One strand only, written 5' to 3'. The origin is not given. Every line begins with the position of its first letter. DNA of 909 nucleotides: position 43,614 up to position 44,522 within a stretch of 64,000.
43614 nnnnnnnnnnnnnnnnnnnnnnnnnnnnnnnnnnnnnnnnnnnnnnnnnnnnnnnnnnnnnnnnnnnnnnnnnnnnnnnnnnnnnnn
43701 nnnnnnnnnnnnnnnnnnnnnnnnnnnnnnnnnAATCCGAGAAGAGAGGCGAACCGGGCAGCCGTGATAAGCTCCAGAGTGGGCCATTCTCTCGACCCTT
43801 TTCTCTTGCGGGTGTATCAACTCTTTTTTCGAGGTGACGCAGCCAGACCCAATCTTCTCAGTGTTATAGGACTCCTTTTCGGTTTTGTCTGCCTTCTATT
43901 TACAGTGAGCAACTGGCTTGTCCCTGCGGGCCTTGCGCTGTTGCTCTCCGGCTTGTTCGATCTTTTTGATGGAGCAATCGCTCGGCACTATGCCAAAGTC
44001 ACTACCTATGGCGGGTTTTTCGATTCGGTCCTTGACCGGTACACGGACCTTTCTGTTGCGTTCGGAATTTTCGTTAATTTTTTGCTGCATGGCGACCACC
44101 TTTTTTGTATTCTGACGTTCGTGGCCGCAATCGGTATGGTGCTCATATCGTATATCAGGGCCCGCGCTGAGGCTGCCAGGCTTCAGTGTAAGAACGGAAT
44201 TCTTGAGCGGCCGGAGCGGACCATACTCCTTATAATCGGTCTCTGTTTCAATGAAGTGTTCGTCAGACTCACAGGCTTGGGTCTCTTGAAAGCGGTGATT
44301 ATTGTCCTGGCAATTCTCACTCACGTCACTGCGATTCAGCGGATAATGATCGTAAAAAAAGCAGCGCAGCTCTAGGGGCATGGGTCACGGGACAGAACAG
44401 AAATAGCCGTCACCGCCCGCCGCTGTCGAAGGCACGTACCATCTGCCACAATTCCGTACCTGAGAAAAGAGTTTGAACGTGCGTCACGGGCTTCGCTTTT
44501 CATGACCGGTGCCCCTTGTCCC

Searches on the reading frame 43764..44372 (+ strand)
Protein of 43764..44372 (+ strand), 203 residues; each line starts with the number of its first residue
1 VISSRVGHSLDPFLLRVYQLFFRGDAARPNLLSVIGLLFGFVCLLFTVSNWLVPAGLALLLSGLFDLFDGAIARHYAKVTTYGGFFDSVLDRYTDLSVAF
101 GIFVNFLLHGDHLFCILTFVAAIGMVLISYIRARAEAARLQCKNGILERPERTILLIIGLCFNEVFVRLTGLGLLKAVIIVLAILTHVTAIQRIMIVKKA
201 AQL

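Call 71: search_protein_families(library=pfam, proteins=[window:43764-44372:+], max_evalue=0.00001)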
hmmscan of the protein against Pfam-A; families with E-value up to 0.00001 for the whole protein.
window:43764-44372:+ (203 aa): 1 family
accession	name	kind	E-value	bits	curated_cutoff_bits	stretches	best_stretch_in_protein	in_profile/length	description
PF01066.26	CDP-OH_P_transf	-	1.4e-17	65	22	1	29-186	4-149/152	CDP-alcohol phosphatidyltransferase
